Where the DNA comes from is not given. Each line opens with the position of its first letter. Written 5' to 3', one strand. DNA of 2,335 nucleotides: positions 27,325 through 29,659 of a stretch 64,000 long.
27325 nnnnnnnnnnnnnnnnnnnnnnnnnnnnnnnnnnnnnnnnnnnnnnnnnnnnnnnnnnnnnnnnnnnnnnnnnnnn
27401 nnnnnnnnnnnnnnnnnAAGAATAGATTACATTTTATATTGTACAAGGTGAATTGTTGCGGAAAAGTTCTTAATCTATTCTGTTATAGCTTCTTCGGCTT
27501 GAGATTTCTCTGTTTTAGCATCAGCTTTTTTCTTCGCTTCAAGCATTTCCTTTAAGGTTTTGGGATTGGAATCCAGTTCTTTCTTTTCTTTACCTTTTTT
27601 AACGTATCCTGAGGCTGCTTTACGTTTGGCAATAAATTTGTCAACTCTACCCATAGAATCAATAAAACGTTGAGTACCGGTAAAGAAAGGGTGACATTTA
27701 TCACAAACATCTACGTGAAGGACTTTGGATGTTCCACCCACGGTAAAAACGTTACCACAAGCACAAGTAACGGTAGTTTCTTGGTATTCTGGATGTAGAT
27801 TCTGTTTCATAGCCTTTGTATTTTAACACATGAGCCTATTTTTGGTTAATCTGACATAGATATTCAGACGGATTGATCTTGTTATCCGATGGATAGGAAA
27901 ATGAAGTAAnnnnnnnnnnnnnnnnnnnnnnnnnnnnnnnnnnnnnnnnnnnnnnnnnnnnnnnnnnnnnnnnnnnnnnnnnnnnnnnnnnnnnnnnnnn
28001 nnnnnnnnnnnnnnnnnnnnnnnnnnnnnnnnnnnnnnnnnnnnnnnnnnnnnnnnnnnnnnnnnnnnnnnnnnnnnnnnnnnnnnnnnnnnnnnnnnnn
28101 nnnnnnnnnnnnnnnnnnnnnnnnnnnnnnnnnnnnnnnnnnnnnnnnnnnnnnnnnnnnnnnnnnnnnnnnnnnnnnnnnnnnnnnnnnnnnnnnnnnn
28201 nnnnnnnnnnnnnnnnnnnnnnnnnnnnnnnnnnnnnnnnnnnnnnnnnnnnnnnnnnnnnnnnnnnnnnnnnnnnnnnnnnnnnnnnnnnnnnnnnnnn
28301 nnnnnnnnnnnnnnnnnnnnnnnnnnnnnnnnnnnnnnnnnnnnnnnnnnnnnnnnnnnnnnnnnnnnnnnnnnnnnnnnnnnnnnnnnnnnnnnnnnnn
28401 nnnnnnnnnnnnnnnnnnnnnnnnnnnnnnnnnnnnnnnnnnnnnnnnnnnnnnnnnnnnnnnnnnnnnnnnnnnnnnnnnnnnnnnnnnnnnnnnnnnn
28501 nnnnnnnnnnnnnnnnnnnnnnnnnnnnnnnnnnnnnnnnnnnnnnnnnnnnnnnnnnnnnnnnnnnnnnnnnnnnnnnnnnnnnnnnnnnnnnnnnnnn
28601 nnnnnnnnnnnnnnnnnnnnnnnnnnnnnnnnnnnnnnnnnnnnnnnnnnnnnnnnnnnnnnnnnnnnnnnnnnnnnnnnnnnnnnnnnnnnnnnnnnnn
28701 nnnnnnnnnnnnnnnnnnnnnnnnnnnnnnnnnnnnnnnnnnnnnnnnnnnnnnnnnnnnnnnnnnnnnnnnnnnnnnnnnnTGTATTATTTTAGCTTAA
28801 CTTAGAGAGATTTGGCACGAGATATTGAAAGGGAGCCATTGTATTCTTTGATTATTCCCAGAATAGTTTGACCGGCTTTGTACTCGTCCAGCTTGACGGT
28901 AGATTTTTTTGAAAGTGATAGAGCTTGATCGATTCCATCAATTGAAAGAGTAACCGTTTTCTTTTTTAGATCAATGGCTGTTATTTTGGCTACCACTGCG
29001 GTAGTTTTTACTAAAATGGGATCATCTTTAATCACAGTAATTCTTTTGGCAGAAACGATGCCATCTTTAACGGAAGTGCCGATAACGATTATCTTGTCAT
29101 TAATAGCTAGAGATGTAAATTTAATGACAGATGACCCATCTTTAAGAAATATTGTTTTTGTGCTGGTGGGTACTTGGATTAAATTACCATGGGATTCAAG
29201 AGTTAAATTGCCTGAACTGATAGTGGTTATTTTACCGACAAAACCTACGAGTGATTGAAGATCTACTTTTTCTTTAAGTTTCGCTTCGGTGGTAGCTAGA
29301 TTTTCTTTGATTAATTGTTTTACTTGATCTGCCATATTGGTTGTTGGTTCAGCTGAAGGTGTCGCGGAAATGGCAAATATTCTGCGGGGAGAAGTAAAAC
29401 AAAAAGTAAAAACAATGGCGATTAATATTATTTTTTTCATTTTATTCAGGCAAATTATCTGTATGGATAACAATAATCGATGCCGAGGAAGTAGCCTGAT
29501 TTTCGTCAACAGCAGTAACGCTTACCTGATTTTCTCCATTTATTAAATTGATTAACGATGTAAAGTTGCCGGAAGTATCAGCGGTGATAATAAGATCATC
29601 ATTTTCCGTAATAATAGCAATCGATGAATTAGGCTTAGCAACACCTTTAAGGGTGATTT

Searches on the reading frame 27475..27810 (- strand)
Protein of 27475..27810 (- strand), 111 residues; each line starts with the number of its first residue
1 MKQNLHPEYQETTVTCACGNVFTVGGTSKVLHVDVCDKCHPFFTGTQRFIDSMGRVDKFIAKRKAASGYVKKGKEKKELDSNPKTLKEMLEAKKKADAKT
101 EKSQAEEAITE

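Call 11: search_protein_families(library=pfam, proteins=[window:27475-27810:-], max_evalue=0.01)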
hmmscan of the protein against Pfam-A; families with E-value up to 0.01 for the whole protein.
window:27475-27810:- (111 aa): 1 family
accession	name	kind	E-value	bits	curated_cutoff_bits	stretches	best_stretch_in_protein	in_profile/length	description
PF01197.23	Ribosomal_L31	-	5.4e-27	94.2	27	1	1-62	1-63/65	Ribosomal protein L31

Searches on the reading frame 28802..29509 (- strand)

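Call 11: search_protein_families(library=pfam, proteins=[window:28802-29509:-], max_evalue=0.01)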
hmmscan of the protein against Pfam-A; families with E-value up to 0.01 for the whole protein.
window:28802-29509:- (235 aa): 1 family
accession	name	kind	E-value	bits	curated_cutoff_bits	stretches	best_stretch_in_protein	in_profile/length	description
PF18914.6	DUF5666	-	0.0095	16.6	27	1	92-157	2-59/60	Domain of unknown function (DUF5666)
